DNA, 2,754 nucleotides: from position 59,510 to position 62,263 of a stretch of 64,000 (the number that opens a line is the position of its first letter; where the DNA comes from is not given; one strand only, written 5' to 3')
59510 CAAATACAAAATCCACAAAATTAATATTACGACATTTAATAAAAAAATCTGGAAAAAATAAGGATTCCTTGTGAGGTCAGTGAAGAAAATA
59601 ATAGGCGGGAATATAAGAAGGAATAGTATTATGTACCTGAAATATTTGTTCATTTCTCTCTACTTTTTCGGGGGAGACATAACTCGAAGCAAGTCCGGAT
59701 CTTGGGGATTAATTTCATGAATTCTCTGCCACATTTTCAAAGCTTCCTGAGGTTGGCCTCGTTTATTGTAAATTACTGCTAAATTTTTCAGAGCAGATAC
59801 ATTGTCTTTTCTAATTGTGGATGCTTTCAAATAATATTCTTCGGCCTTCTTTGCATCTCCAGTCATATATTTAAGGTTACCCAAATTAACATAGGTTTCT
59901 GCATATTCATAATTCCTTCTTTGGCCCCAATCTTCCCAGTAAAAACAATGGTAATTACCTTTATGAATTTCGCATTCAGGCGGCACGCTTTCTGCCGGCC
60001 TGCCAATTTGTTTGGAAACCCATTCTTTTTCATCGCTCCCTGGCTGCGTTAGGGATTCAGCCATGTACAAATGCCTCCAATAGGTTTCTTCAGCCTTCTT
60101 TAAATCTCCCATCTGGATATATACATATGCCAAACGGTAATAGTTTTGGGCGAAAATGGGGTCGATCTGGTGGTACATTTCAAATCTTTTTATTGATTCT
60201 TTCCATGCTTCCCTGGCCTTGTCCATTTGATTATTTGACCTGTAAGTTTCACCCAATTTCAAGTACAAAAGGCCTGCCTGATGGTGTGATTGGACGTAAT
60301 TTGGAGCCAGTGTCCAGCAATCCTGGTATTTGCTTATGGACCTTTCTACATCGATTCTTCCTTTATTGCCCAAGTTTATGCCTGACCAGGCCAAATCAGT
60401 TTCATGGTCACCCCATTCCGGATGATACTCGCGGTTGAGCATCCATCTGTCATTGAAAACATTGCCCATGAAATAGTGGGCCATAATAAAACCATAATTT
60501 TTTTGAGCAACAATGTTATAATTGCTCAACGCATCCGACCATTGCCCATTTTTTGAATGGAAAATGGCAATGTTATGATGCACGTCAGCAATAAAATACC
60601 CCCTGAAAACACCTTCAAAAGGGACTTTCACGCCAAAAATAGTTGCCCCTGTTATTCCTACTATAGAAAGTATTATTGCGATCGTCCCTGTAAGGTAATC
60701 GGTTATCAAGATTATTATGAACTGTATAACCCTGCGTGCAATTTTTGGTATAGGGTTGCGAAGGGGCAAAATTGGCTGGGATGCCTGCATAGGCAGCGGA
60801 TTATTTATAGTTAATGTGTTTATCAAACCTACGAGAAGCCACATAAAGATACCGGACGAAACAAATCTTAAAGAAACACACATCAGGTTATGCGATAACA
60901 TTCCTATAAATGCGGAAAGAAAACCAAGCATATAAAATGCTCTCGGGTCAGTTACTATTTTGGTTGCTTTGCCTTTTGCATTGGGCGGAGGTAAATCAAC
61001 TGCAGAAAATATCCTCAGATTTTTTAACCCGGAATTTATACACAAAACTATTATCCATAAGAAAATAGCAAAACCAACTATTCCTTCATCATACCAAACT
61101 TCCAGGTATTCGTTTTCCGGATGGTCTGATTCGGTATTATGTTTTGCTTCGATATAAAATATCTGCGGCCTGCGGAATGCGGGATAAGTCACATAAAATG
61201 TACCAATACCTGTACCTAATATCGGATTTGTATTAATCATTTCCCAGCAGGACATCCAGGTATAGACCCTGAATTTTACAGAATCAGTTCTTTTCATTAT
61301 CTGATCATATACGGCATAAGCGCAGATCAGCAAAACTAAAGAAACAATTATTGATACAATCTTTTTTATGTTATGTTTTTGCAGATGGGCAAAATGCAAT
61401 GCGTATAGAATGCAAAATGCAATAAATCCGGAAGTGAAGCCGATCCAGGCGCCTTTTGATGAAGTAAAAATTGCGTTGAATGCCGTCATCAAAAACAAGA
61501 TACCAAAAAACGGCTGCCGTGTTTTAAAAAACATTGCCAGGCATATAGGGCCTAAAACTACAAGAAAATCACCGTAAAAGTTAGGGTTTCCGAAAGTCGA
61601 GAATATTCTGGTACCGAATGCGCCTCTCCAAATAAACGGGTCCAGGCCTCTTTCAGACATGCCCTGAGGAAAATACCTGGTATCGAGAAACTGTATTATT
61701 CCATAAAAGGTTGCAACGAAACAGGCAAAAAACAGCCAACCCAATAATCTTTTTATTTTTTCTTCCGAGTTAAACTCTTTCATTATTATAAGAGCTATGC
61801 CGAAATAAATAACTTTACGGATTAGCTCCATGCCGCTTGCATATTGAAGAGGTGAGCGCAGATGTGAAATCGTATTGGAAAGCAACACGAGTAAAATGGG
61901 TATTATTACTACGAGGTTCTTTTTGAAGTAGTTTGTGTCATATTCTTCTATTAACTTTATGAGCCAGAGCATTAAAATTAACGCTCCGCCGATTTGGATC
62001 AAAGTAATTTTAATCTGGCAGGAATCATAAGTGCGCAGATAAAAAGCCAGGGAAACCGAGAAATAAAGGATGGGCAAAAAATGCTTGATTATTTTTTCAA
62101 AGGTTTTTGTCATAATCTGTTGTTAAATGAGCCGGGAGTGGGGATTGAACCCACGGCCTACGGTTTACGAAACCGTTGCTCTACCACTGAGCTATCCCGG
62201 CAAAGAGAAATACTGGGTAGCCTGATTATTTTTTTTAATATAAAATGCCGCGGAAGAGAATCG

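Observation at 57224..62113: Tandem paralogous ~810-aa membrane proteins combining a Wzy_C (O-antigen ligase) domain with C-terminal TPR arrays: candidate protein O-oligosaccharyltransferases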

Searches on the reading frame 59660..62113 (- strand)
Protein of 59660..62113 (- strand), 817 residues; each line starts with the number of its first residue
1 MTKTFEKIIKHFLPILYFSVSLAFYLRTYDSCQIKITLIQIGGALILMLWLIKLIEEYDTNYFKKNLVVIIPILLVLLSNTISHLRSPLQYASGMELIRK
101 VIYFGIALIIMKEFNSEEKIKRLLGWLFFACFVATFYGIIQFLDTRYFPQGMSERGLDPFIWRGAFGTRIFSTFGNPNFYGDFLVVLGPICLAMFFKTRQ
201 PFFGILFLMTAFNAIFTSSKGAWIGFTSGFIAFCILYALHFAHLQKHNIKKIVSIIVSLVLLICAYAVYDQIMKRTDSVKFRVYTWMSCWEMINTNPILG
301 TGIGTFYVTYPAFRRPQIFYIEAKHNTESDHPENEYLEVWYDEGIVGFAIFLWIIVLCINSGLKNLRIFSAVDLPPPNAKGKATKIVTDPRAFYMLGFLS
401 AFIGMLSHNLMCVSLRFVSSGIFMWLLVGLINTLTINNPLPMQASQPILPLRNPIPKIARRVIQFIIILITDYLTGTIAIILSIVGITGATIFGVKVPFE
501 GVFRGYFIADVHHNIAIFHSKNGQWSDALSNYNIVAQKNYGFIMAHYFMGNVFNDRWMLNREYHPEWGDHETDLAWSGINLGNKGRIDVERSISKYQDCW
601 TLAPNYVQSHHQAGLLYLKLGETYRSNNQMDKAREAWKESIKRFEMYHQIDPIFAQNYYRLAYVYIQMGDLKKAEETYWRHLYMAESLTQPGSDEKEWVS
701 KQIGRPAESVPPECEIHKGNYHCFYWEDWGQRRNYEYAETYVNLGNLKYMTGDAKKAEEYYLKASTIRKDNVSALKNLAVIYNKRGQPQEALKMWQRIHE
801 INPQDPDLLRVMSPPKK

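Call 3: search_protein_families(library=pfam, proteins=[window:59660-62113:-], max_evalue=1)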
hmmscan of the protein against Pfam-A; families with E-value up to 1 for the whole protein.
window:59660-62113:- (817 aa): 28 families (the best 25 are shown)
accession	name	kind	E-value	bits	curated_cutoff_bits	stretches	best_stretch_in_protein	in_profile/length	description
PF00515.34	TPR_1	-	5.6e-22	77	27.8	4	773-805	2-34/34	Tetratricopeptide repeat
PF04932.20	Wzy_C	-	5.4e-21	75.4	31.7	1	206-352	2-149/149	O-Antigen ligase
PF13424.12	TPR_12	-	2.8e-19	69.5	30.1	4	616-679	5-69/77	Tetratricopeptide repeat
PF07719.23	TPR_2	-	5.3e-18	64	27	4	738-770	1-33/34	Tetratricopeptide repeat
PF13431.12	TPR_17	-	4.7e-14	51.9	24.4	2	760-792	1-33/34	Tetratricopeptide repeat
PF14559.12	TPR_19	-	7.4e-13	49.1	25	2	752-812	5-65/68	Tetratricopeptide repeat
PF13428.12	TPR_14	-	1.2e-12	47.6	23.5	1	774-810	3-39/44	Tetratricopeptide repeat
PF13181.12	TPR_8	-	6.1e-12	45.1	25.7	3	655-678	1-24/34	Tetratricopeptide repeat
PF13176.12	TPR_7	-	1.6e-11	43.7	27.9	2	659-689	3-33/36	Tetratricopeptide repeat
PF13374.12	TPR_10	-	6.8e-11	42.3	27.5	2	773-798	3-28/42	Tetratricopeptide repeat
PF13174.12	TPR_6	-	4.8e-09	36.7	26.3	2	617-644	3-30/33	Tetratricopeptide repeat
PF13432.12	TPR_16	-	4e-08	34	32.7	2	618-678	1-54/65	Tetratricopeptide repeat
PF17874.7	TPR_MalT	-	7.4e-07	29.2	45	1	609-686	35-111/336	MalT-like TPR region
PF13414.12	TPR_11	-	2.9e-06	27.3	26.8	2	745-784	1-40/42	TPR repeat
PF23914.1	TPR_CcmH_CycH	-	9.4e-05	22.7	42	1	746-805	95-154/158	Cytochrome c-type biogenesis protein H TPR domain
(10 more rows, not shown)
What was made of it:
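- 59660..62113 (-): Gene B, 817 aa: Wzy_C membrane domain plus TPR tail. This is the phylum-wide core copy. Pfam Wzy_C 75.4 bits and TPRs (call 3).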

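Call 4: search_protein_families(library=ncbifam, proteins=[window:59660-62113:-], max_evalue=1)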
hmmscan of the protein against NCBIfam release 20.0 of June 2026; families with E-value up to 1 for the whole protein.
window:59660-62113:- (817 aa): 27 families (the best 25 are shown)
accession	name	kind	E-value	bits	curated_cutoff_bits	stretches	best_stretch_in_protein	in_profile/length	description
TIGR00947.1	2A73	equivalog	3e-28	99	366.4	1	35-433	37-421/425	IctB family putative bicarbonate transporter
TIGR02521.1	type_IV_pilW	equivalog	7.8e-12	45.2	154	2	735-811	132-208/234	type IV pilus biogenesis/stability protein PilW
TIGR02917.1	PEP_TPR_lipo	equivalog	4e-10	38.2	312.2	2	738-809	465-536/899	XrtA/PEP-CTERM system TPR-repeat protein PrsT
NF040959.1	MamA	equivalog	4.3e-10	39.4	200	2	738-807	37-140/204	magnetosome protein MamA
NF002725.1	PRK02603.1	equivalog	5.8e-10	39.4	143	2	736-790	70-124/173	photosystem I assembly protein Ycf3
NF033920.0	C39_PA2778_fam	equivalog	4.3e-09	36.1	150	2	737-802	189-254/255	PA2778 family cysteine peptidase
NF033762.1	social_mot_Tgl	equivalog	1e-08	34.8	225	1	742-804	140-202/252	social motility TPR repeat lipoprotein Tgl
NF047371.1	FlcA_CTERM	equivalog_domain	1.6e-08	33.5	300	2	732-809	432-510/646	periplasmic flagellar collar protein FlcA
NF047507.1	TPR_BatC_Lepto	exception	7.8e-07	28.8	175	2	738-791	96-149/214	TPR repeat-containing protein BatC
TIGR00540.1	TPR_hemY_coli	hypoth_equivalog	4.2e-06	25.8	142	2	602-678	314-382/385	heme biosynthesis-associated TPR protein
TIGR02552.1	LcrH_SycD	equivalog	2.3e-05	24.1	104.8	1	742-806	56-120/136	SycD/LcrH family type III secretion system chaperone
NF047558.1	TPR_END_plus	domain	5.5e-05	23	32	1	777-808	4-35/56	TPR end-of-group domain-containing protein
TIGR02795.1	tol_pal_ybgF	equivalog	7.6e-05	23.3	90.1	2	605-678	31-99/119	tol-pal system protein YbgF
NF052243.1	T4PFormProtSgmX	equivalog_domain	0.00017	20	1800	1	771-814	252-295/1065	type IV pili formation protein SgmX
NF033758.1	gliding_GltE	equivalog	0.002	17.2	225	1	737-805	85-153/411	adventurous gliding motility TPR repeat lipoprotein GltE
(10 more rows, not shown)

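Call 7: search_solved_structures(query=window:59660-62113:-, max_evalue=1, show_alignments=0)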
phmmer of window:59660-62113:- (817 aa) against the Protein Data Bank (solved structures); distinct sequences matched with E-value up to 1: 82 (the best 60 are shown).
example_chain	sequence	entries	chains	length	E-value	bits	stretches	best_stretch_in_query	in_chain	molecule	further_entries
9qhb_A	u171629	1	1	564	2.9e-42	148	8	738-807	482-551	Engineered tetratricopeptide repeat protein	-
8bu0_A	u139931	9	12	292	4.9e-24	87.7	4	738-806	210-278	Consensus tetratricopeptide repeat protein | Crystal structure of an 8-repeat consensus TPR superhelix with Zinc. | Monomer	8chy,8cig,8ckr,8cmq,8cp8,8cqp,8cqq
9qhc_A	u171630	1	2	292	5.4e-23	84.3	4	738-805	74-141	Engineered tetratricopeptide repeat protein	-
7obi_A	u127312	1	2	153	3.1e-18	68.5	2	738-810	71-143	CTPR-rv4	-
2fo7_A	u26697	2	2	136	8.9e-13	50.5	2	738-805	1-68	SYNTHETIC CONSENSUS TPR PROTEIN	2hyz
8ch0_A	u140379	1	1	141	1e-12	50.3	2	738-805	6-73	Consensus tetratricopeptide repeat protein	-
7yeh_B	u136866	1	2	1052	1e-12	50.2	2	737-808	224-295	UDP-N-acetylglucosamine--peptide N-acetylglucosaminyltransferase 110 kDa subunit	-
7yea_A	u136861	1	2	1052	1e-12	50.2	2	737-808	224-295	UDP-N-acetylglucosamine--peptide N-acetylglucosaminyltransferase 110 kDa subunit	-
7ntf_A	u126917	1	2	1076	1.3e-12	49.9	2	737-804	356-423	Isoform 1 of UDP-N-acetylglucosamine--peptide N-acetylglucosaminyltransferase 110 kDa subu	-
1w3b_A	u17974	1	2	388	1.6e-12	49.6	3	737-807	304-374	UDP-N-ACETYLGLUCOSAMINE--PEPTIDE N-ACETYLGLUCOSAMINYLTRANSFERASE 110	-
6eou_A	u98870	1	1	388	3e-12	48.7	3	737-807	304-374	UDP-N-acetylglucosamine--peptide N-acetylglucosaminyltransferase 110 kDa subunit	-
1na0_A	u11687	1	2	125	1.1e-10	43.5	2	738-805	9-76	designed protein CTPR3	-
2wqh_A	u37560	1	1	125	8.9e-10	40.5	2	738-805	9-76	CTPR3Y3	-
3kd7_A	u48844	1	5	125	1.7e-09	39.6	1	738-805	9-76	CTPR390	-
5fzr_A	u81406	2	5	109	1.8e-08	36.2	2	740-797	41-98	DESIGNED TPR PROTEIN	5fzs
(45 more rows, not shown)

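Call 34: predict_structure(alignment_id=A1)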
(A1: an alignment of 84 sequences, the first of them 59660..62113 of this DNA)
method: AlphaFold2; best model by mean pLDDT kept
length: 817 residues; sequences in the alignment: 84
mean_pLDDT: 88.8   pTM: 0.88
mean pLDDT of the five models: 88.8, 87.7, 87.4, 86.5, 85.8
residues with pLDDT >= 90: 528; 70-90: 213; 50-70: 65; < 50: 11
segments of 3 or more residues with pLDDT < 50: 325-328, 578-582
pLDDT, mean of each block of 10 residues (from residue 1): 95 95 67 84 96 95 95 96 94 92 96 97 98 95 90 80 77 83 96 96 98 92 92 92 70 83 84 85 89 91 90 88 57 83 95 97 95 67 68 97 94 61 94 95 86 93 96 87 72 60 89 90 95 94 93 95 88 56 75 94 91 97 97 97 94 94 98 97 85 91 95 77 74 94 98 97 97 98 96 97 95 77
secondary structure, 60 per line:
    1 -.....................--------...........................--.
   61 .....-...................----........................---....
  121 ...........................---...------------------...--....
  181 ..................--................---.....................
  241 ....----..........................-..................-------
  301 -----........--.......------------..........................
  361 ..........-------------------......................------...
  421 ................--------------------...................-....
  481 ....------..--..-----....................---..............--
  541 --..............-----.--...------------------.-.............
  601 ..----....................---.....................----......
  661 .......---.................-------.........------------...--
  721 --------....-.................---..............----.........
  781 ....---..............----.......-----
elements in order (helices of 4 or more, strands of 3 or more residues): H2-22 H31-57 H60-65 H67-85 H90-113 H117-147 H177-198 H201-216 H220-244 H249-274 H276-293 H306-313 H316-322 H335-370 H390-411 H418-436 H457-475 H477-484 H502-521 H525-538 H543-556 H588-602 H607-626 H630-650 H655-667 H671-687 H695-703 H729-732 H734-750 H754-767 H772-784 H788-801 H806-812
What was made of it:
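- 60662..62113 (-): B membrane domain, aa 1-484: 13 TM helices. TM1-12 form the WaaL-like core; TM13 is 457-484. AF2 pLDDT 88.8, pTM 0.88 (call 34).
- On TPR repeat proteins: AF2 shows about 15 helices at 502-812 in B (call 34).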

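Call 37: fold_search(model_id=the predicted structure, library=pdb)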
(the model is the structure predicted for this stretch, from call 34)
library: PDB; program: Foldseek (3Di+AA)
matches with E <= 10: 1434; with E <= 0.001: 244
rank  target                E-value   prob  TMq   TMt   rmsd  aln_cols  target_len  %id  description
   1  8dth_B                1.1e-08  1.00  0.17  0.19  10.3       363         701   16  Cryo-EM structure of Arabidopsis SPY alternative conformation 2 (released 2023-03-08)
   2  9qhb                  1.3e-08  1.00  0.14  0.30  11.6       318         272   22  Crystal structure of 16-repeat CTPR protein with eliminated coordination sites (released 2025-10-22)
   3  1w3b_A                2.1e-08  1.00  0.12  0.21  14.0       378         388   17  The superhelical TPR domain of O-linked GlcNAc transferase reveals structural similarities to importin alpha. (released 2004-09-09)
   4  8chy                  3.4e-08  1.00  0.17  0.46   9.1       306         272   22  Crystal structure of an 8-repeat consensus TPR superhelix with Zinc. (released 2024-02-21)
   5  8dtg_A                3.5e-08  1.00  0.17  0.17  14.3       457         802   15  Cryo-EM structure of Arabidopsis SPY alternative conformation 1 (released 2023-03-08)
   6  8dtf_A                4.3e-08  1.00  0.17  0.17  10.8       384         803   16  Cryo-EM structure of the full length Arabidopsis SPY with complete TPRs (released 2023-03-08)
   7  6eou                  4.8e-08  1.00  0.12  0.23  13.9       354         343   16  O-GlcNAc transferase TPR domain with the intellectual disability associated mutation L254F (released 2018-05-09)
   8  7y4i_A                5.6e-08  1.00  0.19  0.19  10.6       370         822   16  Crystal structure of SPINDLY in complex with GDP (released 2022-12-07)
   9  9qhc_B                6.1e-08  1.00  0.18  0.41   8.5       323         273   20  Crystal structure of 8-repeat CTPR protein with eliminated coordination sites (released 2025-10-22)
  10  9qhc_A                8.4e-08  1.00  0.19  0.45   8.6       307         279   21  Crystal structure of 8-repeat CTPR protein with eliminated coordination sites (released 2025-10-22)
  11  8dth_A                9.8e-08  1.00  0.19  0.20  10.5       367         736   16  Cryo-EM structure of Arabidopsis SPY alternative conformation 2 (released 2023-03-08)
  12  7y4i_B                1.4e-07  1.00  0.19  0.19  10.6       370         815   16  Crystal structure of SPINDLY in complex with GDP (released 2022-12-07)
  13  7ntf_B                2.0e-07  1.00  0.15  0.15  11.5       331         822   16  Cryo-EM structure of unliganded O-GlcNAc transferase (released 2021-11-17)
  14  8dtg_B                2.7e-07  1.00  0.17  0.19  10.4       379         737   16  Cryo-EM structure of Arabidopsis SPY alternative conformation 1 (released 2023-03-08)
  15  7yeh_A                4.0e-07  1.00  0.16  0.13  11.0       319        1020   18  Cryo-EM structure of human OGT-OGA complex (released 2023-07-12)
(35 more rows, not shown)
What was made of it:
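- On TPR repeat proteins: Foldseek matches the tail to TPR superhelices (call 37).
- Closest known: TPR-guided protein glycosyltransferases. Same: OGT and SPY TPRs are the top structural matches of the tail (call 37).
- Tried and rejected: The full-length fold search was swamped by TPR proteins (call 37).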
